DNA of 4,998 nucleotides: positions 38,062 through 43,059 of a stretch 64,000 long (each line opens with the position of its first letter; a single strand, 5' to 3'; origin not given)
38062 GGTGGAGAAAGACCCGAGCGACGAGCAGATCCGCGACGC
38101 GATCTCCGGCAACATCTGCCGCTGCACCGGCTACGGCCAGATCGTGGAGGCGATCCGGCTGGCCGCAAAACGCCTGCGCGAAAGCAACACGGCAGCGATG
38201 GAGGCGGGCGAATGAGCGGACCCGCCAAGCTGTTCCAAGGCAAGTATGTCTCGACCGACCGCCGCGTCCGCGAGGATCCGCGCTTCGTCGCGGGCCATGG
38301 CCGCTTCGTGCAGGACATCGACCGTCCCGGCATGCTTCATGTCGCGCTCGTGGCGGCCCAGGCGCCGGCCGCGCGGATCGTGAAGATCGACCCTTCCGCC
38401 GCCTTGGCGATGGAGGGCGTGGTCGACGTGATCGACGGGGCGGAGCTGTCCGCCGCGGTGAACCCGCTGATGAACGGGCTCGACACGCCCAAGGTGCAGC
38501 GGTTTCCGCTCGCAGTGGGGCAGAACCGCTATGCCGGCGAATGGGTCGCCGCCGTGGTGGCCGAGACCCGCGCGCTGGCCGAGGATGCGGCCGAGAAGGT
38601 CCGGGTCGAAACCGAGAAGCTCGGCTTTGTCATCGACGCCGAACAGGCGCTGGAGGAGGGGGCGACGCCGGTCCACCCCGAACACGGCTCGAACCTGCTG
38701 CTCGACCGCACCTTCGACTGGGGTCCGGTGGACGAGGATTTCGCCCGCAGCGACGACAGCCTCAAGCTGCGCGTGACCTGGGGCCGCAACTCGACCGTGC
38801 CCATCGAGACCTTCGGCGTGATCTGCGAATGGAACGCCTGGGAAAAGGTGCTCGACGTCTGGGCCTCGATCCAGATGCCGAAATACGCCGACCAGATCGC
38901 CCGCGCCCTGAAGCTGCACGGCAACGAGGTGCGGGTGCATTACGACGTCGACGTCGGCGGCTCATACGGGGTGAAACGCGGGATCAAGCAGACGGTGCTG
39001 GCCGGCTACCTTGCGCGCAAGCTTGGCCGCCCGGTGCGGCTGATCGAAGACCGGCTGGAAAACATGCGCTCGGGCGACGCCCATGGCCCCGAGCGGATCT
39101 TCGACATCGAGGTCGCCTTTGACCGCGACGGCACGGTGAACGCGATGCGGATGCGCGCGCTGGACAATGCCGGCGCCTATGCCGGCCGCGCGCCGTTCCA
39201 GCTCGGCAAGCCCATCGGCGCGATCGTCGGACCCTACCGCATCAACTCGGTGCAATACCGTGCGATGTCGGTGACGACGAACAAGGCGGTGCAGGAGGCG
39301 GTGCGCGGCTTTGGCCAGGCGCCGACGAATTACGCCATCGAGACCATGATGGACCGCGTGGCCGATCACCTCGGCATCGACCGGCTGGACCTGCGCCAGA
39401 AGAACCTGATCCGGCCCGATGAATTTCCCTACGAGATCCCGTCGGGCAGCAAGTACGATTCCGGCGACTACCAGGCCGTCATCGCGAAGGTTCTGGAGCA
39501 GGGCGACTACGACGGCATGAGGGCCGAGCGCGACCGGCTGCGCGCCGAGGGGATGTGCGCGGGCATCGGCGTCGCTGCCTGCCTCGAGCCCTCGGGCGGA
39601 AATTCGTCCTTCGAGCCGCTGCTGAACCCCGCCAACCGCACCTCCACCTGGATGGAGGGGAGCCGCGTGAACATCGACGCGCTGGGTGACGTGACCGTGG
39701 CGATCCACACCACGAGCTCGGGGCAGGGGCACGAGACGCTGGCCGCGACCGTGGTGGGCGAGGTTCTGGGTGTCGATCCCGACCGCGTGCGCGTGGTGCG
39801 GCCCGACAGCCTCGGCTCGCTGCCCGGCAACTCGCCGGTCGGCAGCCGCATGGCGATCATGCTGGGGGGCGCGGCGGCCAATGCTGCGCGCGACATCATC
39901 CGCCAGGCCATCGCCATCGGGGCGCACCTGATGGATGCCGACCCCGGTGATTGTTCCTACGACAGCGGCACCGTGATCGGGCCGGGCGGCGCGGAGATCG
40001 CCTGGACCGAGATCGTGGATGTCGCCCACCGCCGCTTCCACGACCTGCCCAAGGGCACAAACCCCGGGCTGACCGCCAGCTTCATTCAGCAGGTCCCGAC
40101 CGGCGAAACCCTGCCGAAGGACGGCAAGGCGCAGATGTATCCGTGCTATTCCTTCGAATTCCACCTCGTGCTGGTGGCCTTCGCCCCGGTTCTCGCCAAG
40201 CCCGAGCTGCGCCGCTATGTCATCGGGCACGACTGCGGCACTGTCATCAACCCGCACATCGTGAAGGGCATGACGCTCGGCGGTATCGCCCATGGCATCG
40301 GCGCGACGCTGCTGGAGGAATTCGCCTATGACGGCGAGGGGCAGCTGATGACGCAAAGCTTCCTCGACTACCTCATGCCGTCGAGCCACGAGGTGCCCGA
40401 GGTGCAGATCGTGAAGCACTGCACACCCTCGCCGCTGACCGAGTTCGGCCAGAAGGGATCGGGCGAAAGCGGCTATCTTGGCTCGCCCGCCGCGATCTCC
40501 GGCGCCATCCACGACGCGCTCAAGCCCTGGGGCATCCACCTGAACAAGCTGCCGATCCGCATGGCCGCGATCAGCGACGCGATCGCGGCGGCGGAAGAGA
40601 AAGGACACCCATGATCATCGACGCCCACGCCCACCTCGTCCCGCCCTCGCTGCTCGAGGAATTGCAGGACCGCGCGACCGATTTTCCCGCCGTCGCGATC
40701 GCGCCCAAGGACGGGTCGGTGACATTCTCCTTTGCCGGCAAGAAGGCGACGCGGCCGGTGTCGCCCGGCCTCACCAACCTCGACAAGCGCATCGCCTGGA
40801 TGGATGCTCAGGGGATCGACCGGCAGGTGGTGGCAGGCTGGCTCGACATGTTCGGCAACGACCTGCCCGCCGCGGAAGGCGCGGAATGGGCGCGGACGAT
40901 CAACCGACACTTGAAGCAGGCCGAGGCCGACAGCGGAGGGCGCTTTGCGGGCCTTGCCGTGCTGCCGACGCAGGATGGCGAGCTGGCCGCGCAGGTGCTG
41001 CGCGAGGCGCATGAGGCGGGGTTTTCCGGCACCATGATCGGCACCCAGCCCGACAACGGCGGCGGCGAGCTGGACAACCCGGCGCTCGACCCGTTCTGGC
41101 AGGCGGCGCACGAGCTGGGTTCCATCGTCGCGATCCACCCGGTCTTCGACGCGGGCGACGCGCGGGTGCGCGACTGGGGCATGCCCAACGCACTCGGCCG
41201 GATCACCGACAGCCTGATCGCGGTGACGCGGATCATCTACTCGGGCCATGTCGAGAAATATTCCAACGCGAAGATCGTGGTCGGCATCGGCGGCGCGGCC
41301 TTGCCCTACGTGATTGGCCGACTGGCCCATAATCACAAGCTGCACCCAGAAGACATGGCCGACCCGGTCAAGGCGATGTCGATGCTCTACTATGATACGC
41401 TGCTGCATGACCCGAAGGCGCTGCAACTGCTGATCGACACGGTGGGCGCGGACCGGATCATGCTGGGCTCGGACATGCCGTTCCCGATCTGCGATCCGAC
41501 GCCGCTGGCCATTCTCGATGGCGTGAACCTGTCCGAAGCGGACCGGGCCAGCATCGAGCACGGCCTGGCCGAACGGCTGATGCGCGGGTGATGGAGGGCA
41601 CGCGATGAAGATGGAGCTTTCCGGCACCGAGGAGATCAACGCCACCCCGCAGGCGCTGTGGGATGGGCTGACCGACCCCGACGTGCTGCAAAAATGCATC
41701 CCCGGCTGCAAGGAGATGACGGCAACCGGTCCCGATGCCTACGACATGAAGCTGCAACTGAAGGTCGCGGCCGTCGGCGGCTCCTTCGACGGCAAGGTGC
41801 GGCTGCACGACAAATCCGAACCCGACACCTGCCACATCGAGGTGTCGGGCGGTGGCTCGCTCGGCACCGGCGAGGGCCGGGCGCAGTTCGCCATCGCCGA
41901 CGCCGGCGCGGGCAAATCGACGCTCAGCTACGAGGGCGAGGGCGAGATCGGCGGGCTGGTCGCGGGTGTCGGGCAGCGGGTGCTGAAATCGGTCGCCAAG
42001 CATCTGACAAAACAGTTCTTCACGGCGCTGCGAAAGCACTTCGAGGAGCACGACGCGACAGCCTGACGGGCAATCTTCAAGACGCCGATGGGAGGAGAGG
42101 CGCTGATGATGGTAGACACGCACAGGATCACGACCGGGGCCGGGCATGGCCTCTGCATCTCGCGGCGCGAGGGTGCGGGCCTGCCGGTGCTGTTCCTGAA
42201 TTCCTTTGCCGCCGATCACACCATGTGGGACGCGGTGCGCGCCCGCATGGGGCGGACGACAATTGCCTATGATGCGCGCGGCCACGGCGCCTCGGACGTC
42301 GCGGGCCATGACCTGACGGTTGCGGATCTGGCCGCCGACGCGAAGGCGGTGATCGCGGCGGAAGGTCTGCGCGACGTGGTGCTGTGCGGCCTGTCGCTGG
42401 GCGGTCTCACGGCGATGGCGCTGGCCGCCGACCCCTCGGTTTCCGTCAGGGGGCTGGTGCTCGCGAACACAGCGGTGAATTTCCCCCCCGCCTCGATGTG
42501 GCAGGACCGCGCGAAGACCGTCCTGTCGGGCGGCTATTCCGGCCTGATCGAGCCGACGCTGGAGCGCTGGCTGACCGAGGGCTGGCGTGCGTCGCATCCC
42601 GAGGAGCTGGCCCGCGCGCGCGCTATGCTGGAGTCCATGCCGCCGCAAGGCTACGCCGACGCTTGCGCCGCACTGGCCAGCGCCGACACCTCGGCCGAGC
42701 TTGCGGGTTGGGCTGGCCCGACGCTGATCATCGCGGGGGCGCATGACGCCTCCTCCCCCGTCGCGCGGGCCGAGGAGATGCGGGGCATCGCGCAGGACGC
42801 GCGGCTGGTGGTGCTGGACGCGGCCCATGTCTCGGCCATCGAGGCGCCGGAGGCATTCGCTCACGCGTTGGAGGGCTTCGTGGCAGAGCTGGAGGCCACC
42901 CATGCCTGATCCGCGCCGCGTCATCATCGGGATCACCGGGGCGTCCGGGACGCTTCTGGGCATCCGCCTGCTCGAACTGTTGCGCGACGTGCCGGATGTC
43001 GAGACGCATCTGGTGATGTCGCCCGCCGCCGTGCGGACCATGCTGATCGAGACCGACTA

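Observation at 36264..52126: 16-gene translationally coupled operon I cannot assign to a known pathway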

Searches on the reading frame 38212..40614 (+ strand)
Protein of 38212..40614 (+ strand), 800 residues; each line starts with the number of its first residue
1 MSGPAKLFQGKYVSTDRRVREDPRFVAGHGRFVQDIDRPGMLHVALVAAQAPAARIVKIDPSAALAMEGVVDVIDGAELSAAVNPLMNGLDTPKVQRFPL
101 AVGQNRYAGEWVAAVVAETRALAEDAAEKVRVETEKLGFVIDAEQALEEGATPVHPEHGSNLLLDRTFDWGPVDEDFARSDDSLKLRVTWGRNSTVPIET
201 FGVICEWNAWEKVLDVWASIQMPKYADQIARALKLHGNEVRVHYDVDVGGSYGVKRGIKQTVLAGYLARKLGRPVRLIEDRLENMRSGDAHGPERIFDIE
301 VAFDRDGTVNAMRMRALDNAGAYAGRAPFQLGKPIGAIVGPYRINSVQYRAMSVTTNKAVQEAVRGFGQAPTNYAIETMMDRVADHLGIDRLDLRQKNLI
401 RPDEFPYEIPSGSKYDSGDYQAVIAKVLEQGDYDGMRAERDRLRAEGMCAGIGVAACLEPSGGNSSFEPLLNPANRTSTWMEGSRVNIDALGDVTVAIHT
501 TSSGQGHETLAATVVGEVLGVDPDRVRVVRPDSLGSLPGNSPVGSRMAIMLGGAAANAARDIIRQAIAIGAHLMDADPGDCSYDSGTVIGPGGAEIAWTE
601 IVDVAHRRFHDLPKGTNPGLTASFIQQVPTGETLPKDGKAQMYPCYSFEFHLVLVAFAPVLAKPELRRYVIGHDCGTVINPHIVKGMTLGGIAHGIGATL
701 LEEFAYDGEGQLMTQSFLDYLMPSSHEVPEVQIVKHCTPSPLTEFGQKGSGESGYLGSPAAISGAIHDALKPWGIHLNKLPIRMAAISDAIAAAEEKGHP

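Call 5: search_protein_families(library=pfam, proteins=[window:38212-40614:+], max_evalue=0.01)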
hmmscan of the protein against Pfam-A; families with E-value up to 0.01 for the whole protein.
window:38212-40614:+ (800 aa): 3 families
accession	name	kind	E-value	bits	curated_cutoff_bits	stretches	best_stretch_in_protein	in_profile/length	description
PF02738.23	MoCoBD_1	-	5.3e-63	212.8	27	1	154-399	1-244/244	Molybdopterin cofactor-binding domain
PF20256.3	MoCoBD_2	-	1.6e-59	202.2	27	1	426-729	1-283/283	Molybdopterin cofactor-binding domain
PF01315.27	Ald_Xan_dh_C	-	4e-21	75.8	31.3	1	28-136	2-108/110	Aldehyde oxidase and xanthine dehydrogenase, a/b hammerhead domain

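Call 7: search_protein_families(library=ncbifam, proteins=[window:38212-40614:+], max_evalue=0.001)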
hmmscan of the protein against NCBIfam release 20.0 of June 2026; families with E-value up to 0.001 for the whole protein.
window:38212-40614:+ (800 aa): 13 families
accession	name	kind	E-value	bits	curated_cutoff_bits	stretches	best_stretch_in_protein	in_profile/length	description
NF040766.1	CODH_aero_grp5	exception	1.7e-130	436.6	950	1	15-783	7-777/785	aerobic carbon-monoxide dehydrogenase large subunit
NF041018.1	glyceraldDH_alpha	equivalog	2.5e-123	413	790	1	19-787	9-740/741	glyceraldehyde dehydrogenase subunit alpha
TIGR02416.1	CO_dehy_Mo_lg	equivalog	1.8e-114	383.5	991.15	1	21-782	1-762/770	aerobic carbon-monoxide dehydrogenase large subunit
TIGR03194.1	4hydrxCoA_A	equivalog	1.4e-90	304.8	994.55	1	26-790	10-745/746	4-hydroxybenzoyl-CoA reductase subunit alpha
TIGR03196.1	pucD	equivalog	1.4e-82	278.3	783.65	1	22-785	12-752/763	xanthine dehydrogenase subunit D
NF043082.1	XdhA_XDHase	equivalog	8.4e-80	268.9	780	1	26-790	14-751/758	xanthine dehydrogenase subunit XdhA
NF007426.0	PRK09970.1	equivalog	2.9e-76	257.1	916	1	26-787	19-751/761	xanthine dehydrogenase molybdenum-binding subunit XdhA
NF045668.1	pterin_aldehy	equivalog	3.8e-62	210.6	1100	2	40-564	205-716/905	molybdopterin-dependent aldehyde oxidoreductase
TIGR02965.1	xanthine_xdhB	equivalog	3.8e-55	187.4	849.5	1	17-771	5-730/758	xanthine dehydrogenase molybdopterin binding subunit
TIGR03311.1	Se_dep_XDH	equivalog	1.6e-50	172.1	830.45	2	24-575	173-685/848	selenium-dependent xanthine dehydrogenase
NF041671.1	peri_hyde_PaoC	equivalog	3.1e-43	148.2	1180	2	45-588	52-551/735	aldehyde oxidoreductase molybdenum-binding subunit PaoC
TIGR03313.1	Se_sel_red_Mo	hypoth_equivalog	3.4e-37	127.6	1101.9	3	171-400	362-588/951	molybdopterin-dependent oxidoreductase Mo/Fe-S-binding subunit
TIGR02969.1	mam_aldehyde_ox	subfamily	9.4e-37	126.1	1912.3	2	42-401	606-949/1330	aldehyde oxidase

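Call 34: search_solved_structures(query=window:38212-40614:+, max_evalue=1e-30)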
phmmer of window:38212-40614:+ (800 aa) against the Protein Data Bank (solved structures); distinct sequences matched with E-value up to 1e-30: 14.
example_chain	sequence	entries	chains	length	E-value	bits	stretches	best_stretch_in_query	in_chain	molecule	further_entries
8uem_A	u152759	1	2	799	4.7e-107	362.3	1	20-791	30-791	Carbon monoxide dehydrogenase (Large chain), CoxL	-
1t3q_B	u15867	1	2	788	3.4e-106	359.4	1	11-785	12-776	quinoline 2-oxidoreductase large subunit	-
7dqx_A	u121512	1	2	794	9.6e-91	308.3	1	18-784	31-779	6-hydroxypseudooxynicotine dehydrogenase complex subunit gamma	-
1ffu_B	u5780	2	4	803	8.2e-86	292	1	16-777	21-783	CUTL, MOLYBDOPROTEIN OF CARBON MONOXIDE DEHYDROGENASE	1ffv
1zxi_B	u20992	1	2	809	4.5e-77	263.1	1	16-770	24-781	Carbon monoxide dehydrogenase large chain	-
1n5w_B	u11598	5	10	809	5e-77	263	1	16-770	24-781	Carbon monoxide dehydrogenase large chain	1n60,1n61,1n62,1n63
4zoh_A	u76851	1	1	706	1.4e-62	215.2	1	18-784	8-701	Putative oxidoreductase molybdopterin-binding subunit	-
1rm6_A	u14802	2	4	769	5.6e-62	213.2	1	25-791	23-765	4-hydroxybenzoyl-CoA reductase alpha subunit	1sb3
28mb_A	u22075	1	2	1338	7.9e-34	120.1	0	42-409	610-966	Aldehyde oxidase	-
4uhw_A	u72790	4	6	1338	7.9e-34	120.1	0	42-409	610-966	ALDEHYDE OXIDASE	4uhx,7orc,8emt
7opn_A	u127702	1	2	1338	1.1e-33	119.6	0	42-409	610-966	Aldehyde oxidase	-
5epg_A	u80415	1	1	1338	5.1e-33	117.4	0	42-409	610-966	Aldehyde oxidase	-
6q6q_A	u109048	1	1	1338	1e-32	116.5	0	42-409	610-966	Aldehyde oxidase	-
1sij_A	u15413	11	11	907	1.1e-31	113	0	39-565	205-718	Aldehyde oxidoreductase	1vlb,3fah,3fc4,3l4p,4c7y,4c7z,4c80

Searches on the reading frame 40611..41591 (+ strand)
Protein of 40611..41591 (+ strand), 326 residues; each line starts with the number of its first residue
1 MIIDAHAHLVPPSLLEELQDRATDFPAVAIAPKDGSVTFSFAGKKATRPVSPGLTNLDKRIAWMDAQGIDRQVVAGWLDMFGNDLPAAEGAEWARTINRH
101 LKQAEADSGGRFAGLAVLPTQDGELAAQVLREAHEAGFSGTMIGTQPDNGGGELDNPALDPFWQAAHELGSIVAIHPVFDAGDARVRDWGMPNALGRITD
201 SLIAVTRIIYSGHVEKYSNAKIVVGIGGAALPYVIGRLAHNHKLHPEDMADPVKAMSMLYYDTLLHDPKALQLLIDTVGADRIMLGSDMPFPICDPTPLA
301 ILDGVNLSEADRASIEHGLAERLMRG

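Call 5: search_protein_families(library=pfam, proteins=[window:40611-41591:+], max_evalue=0.01)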
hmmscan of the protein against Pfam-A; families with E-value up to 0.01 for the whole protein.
window:40611-41591:+ (326 aa): 1 family
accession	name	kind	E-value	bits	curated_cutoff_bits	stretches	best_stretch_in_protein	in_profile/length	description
PF04909.20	Amidohydro_2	-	7.4e-27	95.3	26.4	1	3-323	1-286/289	Amidohydrolase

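Call 7: search_protein_families(library=ncbifam, proteins=[window:40611-41591:+], max_evalue=0.001)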
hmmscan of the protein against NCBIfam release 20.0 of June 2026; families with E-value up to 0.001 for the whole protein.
window:40611-41591:+ (326 aa): 1 family
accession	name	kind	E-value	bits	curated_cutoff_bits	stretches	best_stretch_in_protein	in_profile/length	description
NF042924.1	SlmHylase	equivalog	0.00015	21.1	500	1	47-290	49-254/299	4-sulfomuconolactone hydrolase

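Call 15: search_solved_structures(query=window:40611-41591:+, max_evalue=0.001)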
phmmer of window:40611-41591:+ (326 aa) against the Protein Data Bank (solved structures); distinct sequences matched with E-value up to 0.001: 41.
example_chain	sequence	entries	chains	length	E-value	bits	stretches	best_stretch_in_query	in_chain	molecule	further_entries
8yt2_A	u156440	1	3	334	2.5e-35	125.4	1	3-322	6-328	2-amino-3-carboxymuconate 6-semialdehyde decarboxylase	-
4era_A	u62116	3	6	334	2.5e-35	125.4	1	3-322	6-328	2-amino-3-carboxymuconate 6-semialdehyde decarboxylase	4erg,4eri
2hbv_A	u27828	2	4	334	4.8e-35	124.4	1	3-322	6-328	2-amino-3-carboxymuconate 6-semialdehyde decarboxylase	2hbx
6mgs_A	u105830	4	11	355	6e-35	124.1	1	3-322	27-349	2-amino-3-carboxymuconate 6-semialdehyde decarboxylase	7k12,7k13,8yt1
4epk_A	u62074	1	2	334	6.6e-35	124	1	3-322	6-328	2-amino-3-carboxymuconate 6-semialdehyde decarboxylase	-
6mgt_A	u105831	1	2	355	7.6e-35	123.8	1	3-322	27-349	2-amino-3-carboxymuconate 6-semialdehyde decarboxylase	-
4ifr_A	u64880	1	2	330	2.9e-34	121.9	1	3-322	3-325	2-amino-3-carboxymuconate 6-semialdehyde decarboxylase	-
4ifk_A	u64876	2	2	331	2.9e-34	121.9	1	3-322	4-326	2-amino-3-carboxymuconate 6-semialdehyde decarboxylase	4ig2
4ifk_B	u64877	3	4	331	3.2e-34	121.7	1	3-322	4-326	2-amino-3-carboxymuconate 6-semialdehyde decarboxylase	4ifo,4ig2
4igm_A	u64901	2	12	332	1.3e-33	119.7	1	3-306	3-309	2-amino-3-carboxymuconate-6-semialdehyde decarboxylase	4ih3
4ofc_A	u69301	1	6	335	1.4e-33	119.6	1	3-306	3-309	2-amino-3-carboxymuconate-6-semialdehyde decarboxylase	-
2wm1_A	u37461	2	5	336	1.4e-33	119.6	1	3-306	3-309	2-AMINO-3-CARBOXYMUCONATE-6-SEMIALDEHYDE DECARBOXYLASE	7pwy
4ign_A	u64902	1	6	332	5e-33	117.8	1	47-306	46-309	2-amino-3-carboxymuconate-6-semialdehyde decarboxylase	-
3s4t_A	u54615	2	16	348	9.2e-21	77.5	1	57-324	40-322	Amidohydrolase 2 | Gamma-resorcylate decarboxylase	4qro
2dvt_A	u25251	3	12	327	7.4e-18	68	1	57-324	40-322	Thermophilic reversible gamma-resorcylate decarboxylase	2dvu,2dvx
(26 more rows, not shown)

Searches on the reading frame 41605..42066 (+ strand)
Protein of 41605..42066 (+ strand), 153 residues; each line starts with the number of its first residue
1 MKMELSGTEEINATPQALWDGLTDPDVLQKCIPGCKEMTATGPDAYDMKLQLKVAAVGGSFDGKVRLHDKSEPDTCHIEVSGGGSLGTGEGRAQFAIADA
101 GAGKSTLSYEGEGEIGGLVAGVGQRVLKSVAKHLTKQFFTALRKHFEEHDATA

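Call 5: search_protein_families(library=pfam, proteins=[window:41605-42066:+], max_evalue=0.01)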
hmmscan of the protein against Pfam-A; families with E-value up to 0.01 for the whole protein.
window:41605-42066:+ (153 aa): 4 families
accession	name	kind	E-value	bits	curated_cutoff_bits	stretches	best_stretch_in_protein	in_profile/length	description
PF06240.19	COXG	-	1.1e-28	100.1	22.2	1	7-144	1-137/140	Carbon monoxide dehydrogenase subunit G (CoxG)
PF10604.15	Polyketide_cyc2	-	1.8e-09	38.4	27.4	1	5-147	4-142/142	Polyketide cyclase / dehydrase and lipid transport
PF03364.25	Polyketide_cyc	-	0.0025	18.5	23.4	1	11-72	1-63/126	Polyketide cyclase / dehydrase and lipid transport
PF10698.15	DUF2505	-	0.0035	17.9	26.9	0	41-82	83-122/158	Protein of unknown function (DUF2505)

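Call 7: search_protein_families(library=ncbifam, proteins=[window:41605-42066:+], max_evalue=0.001)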
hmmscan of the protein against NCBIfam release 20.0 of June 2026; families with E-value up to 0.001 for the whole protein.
window:41605-42066:+ (153 aa): 0 families

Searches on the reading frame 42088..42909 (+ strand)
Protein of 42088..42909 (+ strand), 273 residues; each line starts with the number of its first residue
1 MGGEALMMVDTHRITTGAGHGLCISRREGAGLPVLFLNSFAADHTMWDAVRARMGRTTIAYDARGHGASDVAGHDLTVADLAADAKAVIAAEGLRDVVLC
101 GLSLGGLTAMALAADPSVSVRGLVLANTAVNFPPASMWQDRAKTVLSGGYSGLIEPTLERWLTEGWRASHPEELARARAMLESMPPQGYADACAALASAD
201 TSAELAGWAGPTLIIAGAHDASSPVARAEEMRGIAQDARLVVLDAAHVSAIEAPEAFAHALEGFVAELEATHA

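Call 5: search_protein_families(library=pfam, proteins=[window:42088-42909:+], max_evalue=0.01)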
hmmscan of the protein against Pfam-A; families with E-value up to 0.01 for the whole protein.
window:42088-42909:+ (273 aa): 4 families
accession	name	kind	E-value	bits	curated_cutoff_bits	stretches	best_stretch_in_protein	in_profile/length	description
PF00561.26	Abhydrolase_1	-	2.1e-21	77.1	25.8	1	33-254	2-245/245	alpha/beta hydrolase fold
PF12697.13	Abhydrolase_6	-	4.5e-18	67.1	26.3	1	34-259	1-216/217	Alpha/beta hydrolase family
PF12146.15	Hydrolase_4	-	1.3e-14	54.6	27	1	53-233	29-215/239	Serine aminopeptidase, S33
PF05728.18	UPF0227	-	0.0067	16.8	21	0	79-132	43-93/187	Uncharacterised protein family (UPF0227)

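Call 7: search_protein_families(library=ncbifam, proteins=[window:42088-42909:+], max_evalue=0.001)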
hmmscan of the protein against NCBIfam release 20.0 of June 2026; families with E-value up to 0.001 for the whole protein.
window:42088-42909:+ (273 aa): 26 families (the best 25 are shown)
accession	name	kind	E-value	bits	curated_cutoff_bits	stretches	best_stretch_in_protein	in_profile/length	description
TIGR02427.1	protocat_pcaD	equivalog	6.2e-63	212.5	255.85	1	33-265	15-250/251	3-oxoadipate enol-lactonase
NF051488.1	bifunc_PcaDC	exception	1.3e-55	189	390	1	33-267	14-252/375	bifunctional 3-oxoadipate enol-lactonase/4-carboxymuconolactone decarboxylase PcaDC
NF051487.1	bifunc_PcaCD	exception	3.8e-55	187.6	430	1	29-266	168-412/413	bifunctional 4-carboxymuconolactone decarboxylase/3-oxoadipate enol-lactonase PcaCD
NF011457.0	PRK14875.1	equivalog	5.6e-17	61.8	307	1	25-127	126-230/372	acetoin dehydrogenase dihydrolipoyllysine-residue acetyltransferase subunit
TIGR01738.1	bioH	equivalog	3.6e-14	53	206.95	1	35-265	8-245/245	pimeloyl-ACP methyl ester esterase BioH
TIGR03611.1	RutD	equivalog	9.3e-14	51.4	238.5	1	59-266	43-256/258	pyrimidine utilization protein D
TIGR03695.1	menH_SHCHC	equivalog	4.7e-12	45.9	208.55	1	34-130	5-106/252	2-succinyl-6-hydroxy-2,4-cyclohexadiene-1-carboxylate synthase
TIGR01250.1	pro_imino_pep_2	subfamily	2e-10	40.7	167.65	2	197-265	219-287/288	proline iminopeptidase-family hydrolase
NF050089.1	i_nPHAscl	equivalog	2.4e-10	40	300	1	45-128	32-117/288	intracellular short-chain-length polyhydroxyalkanoate depolymerase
NF004514.1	PRK05855.1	equivalog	1.4e-09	37.1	455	1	30-105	21-101/578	SDR family oxidoreductase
NF002938.0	PRK03592.1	equivalog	2.1e-09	37.1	241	1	27-145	26-146/298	haloalkane dehalogenase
NF052610.1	macro_16_ester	equivalog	3.8e-09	36.3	420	1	52-129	48-128/281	alpha/beta fold macrolide esterase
NF045945.1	ProImpepLactob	equivalog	2.5e-08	33.8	400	1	46-143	46-143/293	proline iminopeptidase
NF002873.0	PRK03204.1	equivalog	3.6e-07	29.8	466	1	49-136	56-140/286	haloalkane dehalogenase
NF045948.1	ProImpepThrmp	equivalog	4.8e-07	29.5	500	0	52-129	49-129/291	proline iminopeptidase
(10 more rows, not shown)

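Call 49: search_solved_structures(query=window:42106-42909:+, max_evalue=1e-12)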
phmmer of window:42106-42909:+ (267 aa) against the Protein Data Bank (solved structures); distinct sequences matched with E-value up to 1e-12: 5.
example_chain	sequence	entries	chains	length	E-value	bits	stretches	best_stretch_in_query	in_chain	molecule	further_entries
2xua_A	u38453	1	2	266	4e-34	121.6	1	20-261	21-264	3-OXOADIPATE ENOL-LACTONASE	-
3om8_A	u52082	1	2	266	5.7e-29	104.7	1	12-259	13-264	Probable hydrolase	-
4uhc_A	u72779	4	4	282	6e-28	101.3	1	8-261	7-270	ESTERASE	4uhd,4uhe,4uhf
4uhh_A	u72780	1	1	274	7.3e-28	101.1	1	8-259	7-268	ESTERASE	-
5egn_A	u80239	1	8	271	1.7e-16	63.8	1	22-262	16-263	Esterase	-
